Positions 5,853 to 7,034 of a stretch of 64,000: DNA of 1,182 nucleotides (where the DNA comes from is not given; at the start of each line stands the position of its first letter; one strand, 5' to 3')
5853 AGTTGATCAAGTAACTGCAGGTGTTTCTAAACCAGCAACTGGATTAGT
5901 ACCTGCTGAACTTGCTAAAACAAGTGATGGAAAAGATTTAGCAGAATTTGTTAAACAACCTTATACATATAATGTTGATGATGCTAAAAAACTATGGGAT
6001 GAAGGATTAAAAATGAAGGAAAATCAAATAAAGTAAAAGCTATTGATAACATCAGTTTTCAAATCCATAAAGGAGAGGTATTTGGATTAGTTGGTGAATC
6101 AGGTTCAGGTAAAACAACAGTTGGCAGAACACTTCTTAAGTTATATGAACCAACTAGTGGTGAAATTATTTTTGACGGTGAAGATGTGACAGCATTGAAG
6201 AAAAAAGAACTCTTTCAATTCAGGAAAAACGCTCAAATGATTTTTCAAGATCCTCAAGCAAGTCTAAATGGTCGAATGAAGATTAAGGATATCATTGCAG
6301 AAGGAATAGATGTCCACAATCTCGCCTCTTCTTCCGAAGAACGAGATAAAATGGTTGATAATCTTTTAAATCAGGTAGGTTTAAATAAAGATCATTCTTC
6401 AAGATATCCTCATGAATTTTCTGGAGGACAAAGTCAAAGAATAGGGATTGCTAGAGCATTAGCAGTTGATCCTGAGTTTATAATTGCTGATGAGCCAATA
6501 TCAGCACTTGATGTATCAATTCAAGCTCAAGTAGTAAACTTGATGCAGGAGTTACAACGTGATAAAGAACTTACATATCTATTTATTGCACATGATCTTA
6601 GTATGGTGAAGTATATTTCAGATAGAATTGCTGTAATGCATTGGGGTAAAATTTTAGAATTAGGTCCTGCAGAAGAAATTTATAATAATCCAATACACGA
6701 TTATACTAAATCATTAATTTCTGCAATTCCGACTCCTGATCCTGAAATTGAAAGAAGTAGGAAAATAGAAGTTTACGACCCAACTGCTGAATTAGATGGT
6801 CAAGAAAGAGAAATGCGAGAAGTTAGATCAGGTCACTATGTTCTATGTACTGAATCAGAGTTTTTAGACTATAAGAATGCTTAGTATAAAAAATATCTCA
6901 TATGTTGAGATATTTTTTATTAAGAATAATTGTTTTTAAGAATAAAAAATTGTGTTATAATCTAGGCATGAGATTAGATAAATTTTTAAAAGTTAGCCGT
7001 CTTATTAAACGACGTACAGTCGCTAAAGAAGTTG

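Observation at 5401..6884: Remnant of an oligopeptide (Opp) ABC transporter operon: an OppA internal fragment directly abutting a start-less OppF-like ATPase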

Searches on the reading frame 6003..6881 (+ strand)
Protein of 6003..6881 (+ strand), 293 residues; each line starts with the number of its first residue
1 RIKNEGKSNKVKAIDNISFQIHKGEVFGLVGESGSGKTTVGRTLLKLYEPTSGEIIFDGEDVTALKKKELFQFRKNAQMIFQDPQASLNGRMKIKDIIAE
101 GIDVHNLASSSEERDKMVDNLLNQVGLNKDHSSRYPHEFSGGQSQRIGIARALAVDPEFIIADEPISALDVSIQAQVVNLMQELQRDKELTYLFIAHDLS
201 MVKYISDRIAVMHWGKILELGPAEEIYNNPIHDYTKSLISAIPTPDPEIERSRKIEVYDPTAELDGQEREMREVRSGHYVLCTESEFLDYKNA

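Call 7: search_protein_families(library=pfam, proteins=[window:6003-6881:+], max_evalue=0.01)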
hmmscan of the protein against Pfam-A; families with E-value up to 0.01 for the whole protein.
window:6003-6881:+ (293 aa): 8 families
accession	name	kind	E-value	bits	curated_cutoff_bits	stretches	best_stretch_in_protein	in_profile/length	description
PF00005.33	ABC_tran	-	5.3e-34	118.2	25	1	15-166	2-136/137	ABC transporter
PF08352.17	oligo_HPY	-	5.7e-08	33.5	27.1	1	219-257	2-42/65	Oligopeptide/dipeptide transporter, C-terminal region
PF02463.25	SMC_N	-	0.00031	20.7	40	1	16-212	17-212/220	RecF/RecN/SMC N terminal domain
PF13304.12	AAA_21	-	0.00068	20.2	27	0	70-186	172-288/304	AAA domain, putative AbiEii toxin, Type IV TA system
PF13401.12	AAA_22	-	0.00069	20.4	27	1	29-95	10-33/130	AAA domain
PF13166.12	AAA_13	-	0.0011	18.3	36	0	158-209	528-581/713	AAA domain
PF14532.12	Sigma54_activ_2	-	0.0067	17.1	25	0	26-120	24-117/138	Sigma-54 interaction domain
PF13191.12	AAA_16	-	0.0068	17.4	32.6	0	24-52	22-52/167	AAA ATPase domain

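Call 8: search_protein_families(library=ncbifam, proteins=[window:6003-6881:+], max_evalue=0.01)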
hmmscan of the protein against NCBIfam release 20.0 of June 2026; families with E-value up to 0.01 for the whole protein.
window:6003-6881:+ (293 aa): 189 families (the best 25 are shown)
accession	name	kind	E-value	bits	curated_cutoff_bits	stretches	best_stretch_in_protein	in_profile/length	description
NF043078.1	MMSYN1_0168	equivalog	1.8e-106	357.3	800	3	114-290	469-648/649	oligopeptide ABC transporter ATP-binding protein OppF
NF011659.0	PRK15079.1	equivalog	9e-98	327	540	1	7-259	33-285/334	murein tripeptide/oligopeptide ABC transporter ATP binding protein OppF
NF007613.0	PRK10261.1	equivalog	1.6e-88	297.7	1077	1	9-286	335-617/623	glutathione ABC transporter ATP-binding protein GsiA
NF008453.0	PRK11308.1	subfamily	7.5e-88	295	408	1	8-253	32-276/334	dipeptide ABC transporter ATP-binding protein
NF011713.0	PRK15134.1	equivalog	1.1e-76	258.6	834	1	10-240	298-527/529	microcin C ABC transporter ATP-binding protein YejF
NF043071.1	DppF_dipep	equivalog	3.1e-76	256.9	660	1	8-253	33-277/331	dipeptide ABC transporter ATP-binding subunit DppF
TIGR02769.1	nickel_nikE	equivalog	4.1e-70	236.3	332.55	1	7-248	20-259/265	nickel import ATP-binding protein NikE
NF007739.0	PRK10419.1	subfamily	1.7e-64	218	354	1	6-248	20-260/268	nickel ABC transporter ATP-binding protein NikE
NF011692.0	PRK15112.1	equivalog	3.9e-61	207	452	1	8-241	24-253/269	putrescine export ABC transporter ATP-binding protein SapF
NF008246.0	PRK11022.1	equivalog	2.8e-59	200.8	541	1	8-247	17-262/326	dipeptide ABC transporter ATP-binding protein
NF007010.1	PRK09473.1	subfamily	2.1e-58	197.6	575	1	6-256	13-268/318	oligopeptide ABC transporter ATP-binding protein OppD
TIGR01186.1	proV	subfamily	5.4e-58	196.8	326.6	1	10-240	5-231/363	betaine/proline/choline family ABC transporter ATP-binding protein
NF043079.1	MMSYN1_0167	equivalog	4e-57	194.3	740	2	68-243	298-475/561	oligopeptide ABC transporter ATP-binding protein OppD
NF047578.1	opine_ATP_CntD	equivalog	2.7e-56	190.7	380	1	10-241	16-252/266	staphylopine uptake ABC transporter ATP-binding protein CntD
NF047576.1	opine_ATP_CntF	equivalog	5.4e-56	189.7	385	1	9-241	15-252/264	staphylopine uptake ABC transporter ATP-binding protein CntF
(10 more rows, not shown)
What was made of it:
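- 6012..6884 (+): oppF from codon 17 to the stop codon (290 codons plus stop). Walker A, the signature motif, Walker B and the oligo_HPY C-terminal region are intact, but there is no start codon or ribosome-binding site. Pfam and NCBIfam matches (calls 7, 8).
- Checked: It is an OppF-type ATPase: ABC_tran E = 5.3e-34 plus oligo_HPY (call 7), with the best full-length-type matches to OppF models, starting at about position 33 of 334 (call 8).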

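Call 11: find_related_loci(query=window:6003-6881:+, collection=genome_contigs, flank=10000)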
Query window:6003-6881:+ (293 aa) in genome_contigs; peptide patterns used: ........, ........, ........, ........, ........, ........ (x = any residue, [..] = any of these).
253 stretches matched a pattern; 111 encode a relative of the query (tblastn E <= 1e-3); the best 80 are kept; 80 distinct loci.
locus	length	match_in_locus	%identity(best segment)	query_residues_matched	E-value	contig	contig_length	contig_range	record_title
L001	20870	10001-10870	98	4-293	0e+0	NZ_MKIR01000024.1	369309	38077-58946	Floricoccus tropicus strain DF1 DF1_Contig7, whole genome shotgun sequence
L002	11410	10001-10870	76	4-293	3e-150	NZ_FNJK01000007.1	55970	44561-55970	Streptococcus equinus strain Sb04, whole genome shotgun sequence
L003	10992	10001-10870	76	4-293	3e-150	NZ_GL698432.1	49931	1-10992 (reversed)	Streptococcus equinus ATCC 9812 SCAFFOLD4, whole genome shotgun sequence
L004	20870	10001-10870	76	4-293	3e-150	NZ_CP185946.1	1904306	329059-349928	Streptococcus equinus strain NM-7 chromosome, complete genome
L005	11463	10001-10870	76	4-293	3e-150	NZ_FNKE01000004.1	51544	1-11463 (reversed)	Streptococcus equinus strain Sb05, whole genome shotgun sequence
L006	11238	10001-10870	76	4-293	9e-150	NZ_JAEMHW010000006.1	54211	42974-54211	Streptococcus vicugnae strain SL1232 NODE_6, whole genome shotgun sequence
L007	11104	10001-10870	76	4-293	6e-149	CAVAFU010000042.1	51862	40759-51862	Oribacterium sp. isolate H07665-L1_cleanbin_000001 genome assembly, contig: Spades_H07665-L1_contig_78, whole genome sho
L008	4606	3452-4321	75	4-293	8e-152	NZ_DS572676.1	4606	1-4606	Streptococcus infantarius subsp. infantarius ATCC BAA-102 Scfld_02_2, whole genome shotgun sequence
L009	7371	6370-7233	76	4-291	6e-149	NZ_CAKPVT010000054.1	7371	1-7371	MAG: uncultured Streptococcus sp. isolate REFINED_METABAT215_TOP10_CONTIGS_1500_ASSEMBLY_K77_MERGED__Nepal_MoBio_Fiber-H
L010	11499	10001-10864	75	4-291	1e-147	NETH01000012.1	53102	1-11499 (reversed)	Streptococcus gallolyticus strain BI02 scaffold12, whole genome shotgun sequence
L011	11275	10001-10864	74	4-291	9e-147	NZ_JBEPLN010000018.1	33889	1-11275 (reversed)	Streptococcus porcorum strain DSM 28302 Ga0480210_18, whole genome shotgun sequence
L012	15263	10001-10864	74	4-291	5e-146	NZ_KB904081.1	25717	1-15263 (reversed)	Streptococcus caballi DSM 19004 A3GSDRAFT_scaffold_26.27, whole genome shotgun sequence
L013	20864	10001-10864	75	4-291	3e-146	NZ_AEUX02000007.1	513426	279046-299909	Streptococcus ictaluri 707-05 Contig1217055118, whole genome shotgun sequence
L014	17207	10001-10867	73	4-292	3e-145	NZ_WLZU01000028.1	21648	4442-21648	Streptococcus halichoeri strain CCUG48324 NODE_28_length_21648_cov_329.175085, whole genome shotgun sequence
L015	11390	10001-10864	74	4-291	3e-145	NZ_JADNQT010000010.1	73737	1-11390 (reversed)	Streptococcus sp. HF-1907 Scaffold10_1, whole genome shotgun sequence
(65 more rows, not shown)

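Call 31: search_solved_structures(query=L001:5115-6776:+, max_evalue=1e-20)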
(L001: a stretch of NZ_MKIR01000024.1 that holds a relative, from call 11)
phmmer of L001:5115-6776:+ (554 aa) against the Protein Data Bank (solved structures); distinct sequences matched with E-value up to 1e-20: 21.
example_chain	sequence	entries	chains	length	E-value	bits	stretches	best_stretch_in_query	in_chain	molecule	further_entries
6npo_A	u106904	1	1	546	7e-91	308.7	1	33-551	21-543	Oligopeptide ABC transporter, oligopeptide-binding protein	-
5kzt_A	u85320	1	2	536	1.9e-88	300.7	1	44-542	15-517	Peptide/nickel transport system substrate-binding protein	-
4faj_A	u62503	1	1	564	6e-75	256.1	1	15-548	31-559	PrgZ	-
8are_A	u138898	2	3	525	4e-55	190.7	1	32-550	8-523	Oligopeptide-binding protein OppA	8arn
8ay0_A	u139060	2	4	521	1.1e-48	169.5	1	69-549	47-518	Dipeptide-binding protein DppE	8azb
3o9p_A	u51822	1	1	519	2e-47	165.3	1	60-529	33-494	Periplasmic murein peptide-binding protein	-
4toz_A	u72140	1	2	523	2.3e-47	165.1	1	60-529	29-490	Periplasmic murein peptide-binding protein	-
3zs6_A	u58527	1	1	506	7.3e-47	163.4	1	48-499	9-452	PERIPLASMIC OLIGOPEPTIDE-BINDING PROTEIN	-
1b05_A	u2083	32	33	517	8e-42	146.8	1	54-530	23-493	PERIPLASMIC OLIGOPEPTIDE-BINDING PROTEIN | PROTEIN (OLIGO-PEPTIDE BINDING PROTEIN) | PERIPLASMIC OLIGO-PEPTIDE BINDING PROTEIN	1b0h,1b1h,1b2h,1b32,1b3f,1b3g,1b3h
6dqq_A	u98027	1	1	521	6.3e-41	143.9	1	77-533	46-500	Periplasmic oligopeptide-binding protein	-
6dqr_A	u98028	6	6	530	6.7e-41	143.8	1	77-533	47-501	Periplasmic oligopeptide-binding protein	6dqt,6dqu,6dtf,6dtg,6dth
9rd1_A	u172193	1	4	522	4.1e-39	137.9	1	53-530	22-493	Periplasmic oligopeptide-binding protein OppA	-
3tcf_A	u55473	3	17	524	4.2e-39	137.8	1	53-530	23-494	Periplasmic oligopeptide-binding protein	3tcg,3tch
4gl8_A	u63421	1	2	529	2.7e-38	135.2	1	35-485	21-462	Oligopeptide ABC transporter OppAIV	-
3o6p_A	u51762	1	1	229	1.2e-37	133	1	298-521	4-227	Peptide ABC transporter, peptide-binding protein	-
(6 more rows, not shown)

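Call 32: search_solved_structures(query=window:6003-6881:+, max_evalue=1e-40)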
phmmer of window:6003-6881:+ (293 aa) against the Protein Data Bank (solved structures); distinct sequences matched with E-value up to 1e-40: 18.
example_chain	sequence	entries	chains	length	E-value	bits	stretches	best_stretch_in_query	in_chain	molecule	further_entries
8j5q_D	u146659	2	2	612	2.4e-110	371.4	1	10-248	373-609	Uncharacterized ABC transporter ATP-binding protein Rv1281c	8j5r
8j5s_D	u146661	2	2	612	1.7e-109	368.6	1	10-248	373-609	Uncharacterized ABC transporter ATP-binding protein Rv1281c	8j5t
8wd9_D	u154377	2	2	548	1.6e-100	339.2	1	11-244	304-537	Probable dipeptide-transport ATP-binding protein ABC transporter DppD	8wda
8wdb_D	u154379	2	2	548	1.1e-99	336.4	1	11-244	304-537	Probable dipeptide-transport ATP-binding protein ABC transporter DppD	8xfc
8z21_D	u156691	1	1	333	4.7e-79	268.8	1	10-259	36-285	Oligopeptide transport ATP-binding protein OppF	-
8z1v_D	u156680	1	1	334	1.1e-69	238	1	10-253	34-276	Dipeptide transport ATP-binding protein DppF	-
8z1w_D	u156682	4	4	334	3e-69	236.6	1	10-253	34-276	Dipeptide transport ATP-binding protein DppF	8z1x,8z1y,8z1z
8z1v_C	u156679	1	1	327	1e-50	175.8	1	8-251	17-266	Dipeptide transport ATP-binding protein DppD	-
8z1w_C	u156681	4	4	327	2.7e-50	174.4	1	8-251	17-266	Dipeptide transport ATP-binding protein DppD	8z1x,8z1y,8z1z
7ahc_D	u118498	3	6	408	1e-48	169.3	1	13-245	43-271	ABC-type proline/glycine betaine transport system ATPase component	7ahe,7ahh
8z21_C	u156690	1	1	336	2.1e-48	168.2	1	9-252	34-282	Oligopeptide transport ATP-binding protein OppD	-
7ahd_C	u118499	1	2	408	2.6e-48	167.9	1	13-245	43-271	ABC-type proline/glycine betaine transport system ATPase component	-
4fwi_B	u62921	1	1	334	6.9e-44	153.4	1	9-256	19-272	ABC-type dipeptide/oligopeptide/nickel transport system, ATPase component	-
8zpx_B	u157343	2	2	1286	6.9e-42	146.9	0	10-232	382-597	ABC transporter B family member 1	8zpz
9juj_A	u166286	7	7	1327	7.6e-42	146.7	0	10-232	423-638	ABC transporter B family member 1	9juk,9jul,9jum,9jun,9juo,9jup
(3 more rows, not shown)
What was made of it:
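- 6012..6884 (+): PDB OppF 8z21_D residues 36-285 (call 32).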

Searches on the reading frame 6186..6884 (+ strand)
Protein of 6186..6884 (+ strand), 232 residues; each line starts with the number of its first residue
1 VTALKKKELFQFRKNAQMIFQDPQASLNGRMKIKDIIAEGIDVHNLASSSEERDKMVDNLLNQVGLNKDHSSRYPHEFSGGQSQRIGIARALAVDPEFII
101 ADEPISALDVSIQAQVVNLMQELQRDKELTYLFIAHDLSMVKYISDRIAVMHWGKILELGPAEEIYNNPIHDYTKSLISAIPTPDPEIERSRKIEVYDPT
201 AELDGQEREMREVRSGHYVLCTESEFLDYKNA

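Call 18: find_encoding_contigs(protein=window:6186-6884:+, flank=6000, max_places=6)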
Protein window:6186-6884:+ (232 aa): no gene with exactly this product is on record in the collection.
